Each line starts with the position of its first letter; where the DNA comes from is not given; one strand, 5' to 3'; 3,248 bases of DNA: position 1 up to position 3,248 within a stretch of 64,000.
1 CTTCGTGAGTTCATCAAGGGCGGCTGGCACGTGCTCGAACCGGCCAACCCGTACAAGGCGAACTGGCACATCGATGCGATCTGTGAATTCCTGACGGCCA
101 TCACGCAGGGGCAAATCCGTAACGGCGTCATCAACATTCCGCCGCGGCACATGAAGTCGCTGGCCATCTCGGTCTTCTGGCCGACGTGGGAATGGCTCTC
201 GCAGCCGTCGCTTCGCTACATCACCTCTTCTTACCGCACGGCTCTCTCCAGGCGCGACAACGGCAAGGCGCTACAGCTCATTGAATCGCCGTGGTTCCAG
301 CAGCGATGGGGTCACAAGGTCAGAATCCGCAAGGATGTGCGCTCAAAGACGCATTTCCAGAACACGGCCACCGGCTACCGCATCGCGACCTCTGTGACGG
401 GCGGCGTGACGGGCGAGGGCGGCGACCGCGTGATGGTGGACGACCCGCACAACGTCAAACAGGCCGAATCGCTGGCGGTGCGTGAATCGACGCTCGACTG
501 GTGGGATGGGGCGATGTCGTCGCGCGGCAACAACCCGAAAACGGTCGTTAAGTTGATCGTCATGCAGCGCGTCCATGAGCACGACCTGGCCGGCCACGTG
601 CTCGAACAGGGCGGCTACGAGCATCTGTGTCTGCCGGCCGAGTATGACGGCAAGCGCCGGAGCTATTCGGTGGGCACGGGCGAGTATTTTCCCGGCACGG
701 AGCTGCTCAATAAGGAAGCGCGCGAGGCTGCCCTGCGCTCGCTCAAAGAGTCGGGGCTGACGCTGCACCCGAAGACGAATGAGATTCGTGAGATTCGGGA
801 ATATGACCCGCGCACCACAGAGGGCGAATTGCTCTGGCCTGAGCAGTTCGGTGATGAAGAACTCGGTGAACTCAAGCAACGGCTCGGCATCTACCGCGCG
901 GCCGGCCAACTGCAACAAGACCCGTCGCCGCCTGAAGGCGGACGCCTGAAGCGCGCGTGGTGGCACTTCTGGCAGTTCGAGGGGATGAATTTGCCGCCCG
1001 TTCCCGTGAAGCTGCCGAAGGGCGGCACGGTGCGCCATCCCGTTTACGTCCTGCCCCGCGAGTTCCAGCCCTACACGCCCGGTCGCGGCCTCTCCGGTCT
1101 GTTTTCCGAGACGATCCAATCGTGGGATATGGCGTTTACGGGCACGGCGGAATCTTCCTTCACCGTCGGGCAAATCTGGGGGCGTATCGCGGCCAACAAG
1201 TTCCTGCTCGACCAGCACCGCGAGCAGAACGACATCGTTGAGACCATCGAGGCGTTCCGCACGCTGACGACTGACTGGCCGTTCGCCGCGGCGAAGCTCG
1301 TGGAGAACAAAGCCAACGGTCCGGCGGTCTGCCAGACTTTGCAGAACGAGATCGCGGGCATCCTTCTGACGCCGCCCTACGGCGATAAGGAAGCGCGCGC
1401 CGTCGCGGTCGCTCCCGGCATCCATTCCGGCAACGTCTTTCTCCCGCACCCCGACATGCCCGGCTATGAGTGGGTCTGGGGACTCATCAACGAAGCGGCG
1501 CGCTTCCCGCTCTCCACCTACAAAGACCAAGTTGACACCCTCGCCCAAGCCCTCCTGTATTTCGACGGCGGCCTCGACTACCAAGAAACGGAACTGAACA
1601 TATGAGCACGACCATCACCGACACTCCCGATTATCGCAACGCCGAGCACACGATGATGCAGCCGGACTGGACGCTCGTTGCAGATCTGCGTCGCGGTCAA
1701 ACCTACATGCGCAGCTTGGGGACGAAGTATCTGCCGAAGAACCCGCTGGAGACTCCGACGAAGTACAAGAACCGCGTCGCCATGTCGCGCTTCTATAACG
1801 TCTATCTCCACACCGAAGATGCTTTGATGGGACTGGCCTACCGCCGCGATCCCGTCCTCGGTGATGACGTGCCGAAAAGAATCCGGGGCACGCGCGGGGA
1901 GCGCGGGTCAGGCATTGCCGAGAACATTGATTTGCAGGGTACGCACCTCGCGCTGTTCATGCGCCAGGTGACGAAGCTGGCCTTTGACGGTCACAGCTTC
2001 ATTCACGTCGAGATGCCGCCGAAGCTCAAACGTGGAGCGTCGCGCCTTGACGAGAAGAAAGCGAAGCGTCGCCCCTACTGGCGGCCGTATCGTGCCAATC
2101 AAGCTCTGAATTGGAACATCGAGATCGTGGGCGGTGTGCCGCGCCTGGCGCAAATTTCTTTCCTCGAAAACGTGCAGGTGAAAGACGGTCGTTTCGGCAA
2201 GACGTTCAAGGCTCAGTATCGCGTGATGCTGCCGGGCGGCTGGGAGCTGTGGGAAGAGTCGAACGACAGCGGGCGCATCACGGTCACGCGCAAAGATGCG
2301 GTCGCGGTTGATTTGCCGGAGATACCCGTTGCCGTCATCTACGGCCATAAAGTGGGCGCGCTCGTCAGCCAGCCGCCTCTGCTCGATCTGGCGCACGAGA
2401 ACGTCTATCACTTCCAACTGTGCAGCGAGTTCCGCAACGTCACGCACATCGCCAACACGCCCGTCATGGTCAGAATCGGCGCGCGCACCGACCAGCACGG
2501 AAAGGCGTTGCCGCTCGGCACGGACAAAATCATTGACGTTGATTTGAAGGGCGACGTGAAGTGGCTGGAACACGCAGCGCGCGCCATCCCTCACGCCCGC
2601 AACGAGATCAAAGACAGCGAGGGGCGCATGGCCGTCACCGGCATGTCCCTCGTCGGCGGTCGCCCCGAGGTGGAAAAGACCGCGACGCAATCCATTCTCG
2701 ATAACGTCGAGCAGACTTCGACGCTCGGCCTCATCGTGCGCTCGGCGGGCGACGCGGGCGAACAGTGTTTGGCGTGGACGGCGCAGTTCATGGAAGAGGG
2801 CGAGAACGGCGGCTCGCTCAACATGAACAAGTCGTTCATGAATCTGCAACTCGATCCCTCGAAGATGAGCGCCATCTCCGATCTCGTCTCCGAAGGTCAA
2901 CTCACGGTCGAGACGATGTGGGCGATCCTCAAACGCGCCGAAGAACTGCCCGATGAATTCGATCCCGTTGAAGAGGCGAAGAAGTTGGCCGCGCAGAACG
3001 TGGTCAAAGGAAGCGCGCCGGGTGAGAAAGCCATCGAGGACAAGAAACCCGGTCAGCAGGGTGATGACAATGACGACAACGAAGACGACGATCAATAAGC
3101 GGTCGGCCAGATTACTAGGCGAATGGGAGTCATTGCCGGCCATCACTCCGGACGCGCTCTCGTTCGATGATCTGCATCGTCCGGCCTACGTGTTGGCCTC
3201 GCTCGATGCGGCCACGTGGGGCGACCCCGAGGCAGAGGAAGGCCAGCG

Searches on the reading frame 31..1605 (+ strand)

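Call 29: search_protein_families(library=pfam, proteins=[window:31-1605:+], max_evalue=0.001)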
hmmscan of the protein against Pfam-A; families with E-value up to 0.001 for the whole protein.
window:31-1605:+ (524 aa): 1 family
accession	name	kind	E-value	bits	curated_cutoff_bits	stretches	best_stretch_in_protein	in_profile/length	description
PF17289.8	Terminase_6C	-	2e-05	25.1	22.6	1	364-509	2-153/155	Terminase RNaseH-like domain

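Call 30: search_protein_families(library=phrogs, proteins=[window:31-1605:+], max_evalue=0.001)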
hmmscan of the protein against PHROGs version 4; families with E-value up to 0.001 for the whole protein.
window:31-1605:+ (524 aa): 4 families
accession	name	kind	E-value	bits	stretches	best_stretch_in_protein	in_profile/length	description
phrog_38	-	head and packaging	3e-80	271.9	1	8-518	288-710/760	terminase large subunit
phrog_4758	-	head and packaging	1.1e-36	127.4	1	7-194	35-221/243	terminase large subunit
phrog_5573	-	head and packaging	6.5e-27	95.5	1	257-508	22-231/250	terminase large subunit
phrog_30251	-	head and packaging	2.5e-06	27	1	32-193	58-224/799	terminase large subunit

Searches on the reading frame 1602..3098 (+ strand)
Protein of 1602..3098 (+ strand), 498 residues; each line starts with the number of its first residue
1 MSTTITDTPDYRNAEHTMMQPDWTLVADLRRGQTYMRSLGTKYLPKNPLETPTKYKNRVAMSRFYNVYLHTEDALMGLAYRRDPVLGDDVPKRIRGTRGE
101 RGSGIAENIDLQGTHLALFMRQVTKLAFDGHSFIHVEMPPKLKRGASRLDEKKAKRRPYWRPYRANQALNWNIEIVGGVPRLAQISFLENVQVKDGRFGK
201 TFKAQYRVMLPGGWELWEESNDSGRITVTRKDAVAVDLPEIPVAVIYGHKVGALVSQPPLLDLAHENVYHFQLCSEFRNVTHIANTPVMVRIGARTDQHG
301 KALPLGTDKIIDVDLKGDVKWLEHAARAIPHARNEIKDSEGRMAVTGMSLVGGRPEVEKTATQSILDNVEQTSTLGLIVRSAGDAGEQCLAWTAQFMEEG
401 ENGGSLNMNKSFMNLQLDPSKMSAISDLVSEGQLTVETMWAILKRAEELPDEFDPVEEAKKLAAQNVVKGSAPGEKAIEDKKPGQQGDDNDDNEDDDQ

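Call 29: search_protein_families(library=pfam, proteins=[window:1602-3098:+], max_evalue=0.001)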
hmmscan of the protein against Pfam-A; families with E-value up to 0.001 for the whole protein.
window:1602-3098:+ (498 aa): 1 family
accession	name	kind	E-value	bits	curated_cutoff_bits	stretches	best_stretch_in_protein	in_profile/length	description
PF13264.11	DUF4055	-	6.2e-26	91.6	25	1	259-397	1-140/140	Domain of unknown function (DUF4055)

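Call 30: search_protein_families(library=phrogs, proteins=[window:1602-3098:+], max_evalue=0.001)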
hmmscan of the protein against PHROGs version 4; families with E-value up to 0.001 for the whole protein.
window:1602-3098:+ (498 aa): 3 families
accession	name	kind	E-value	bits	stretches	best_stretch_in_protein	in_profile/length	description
phrog_145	-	head and packaging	4.3e-91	307.1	1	4-491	5-488/493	portal protein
phrog_2417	-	unknown function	1.9e-10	41.7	1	13-86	10-88/242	-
phrog_2469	-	unknown function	2.7e-05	25.1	1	343-455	14-125/142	-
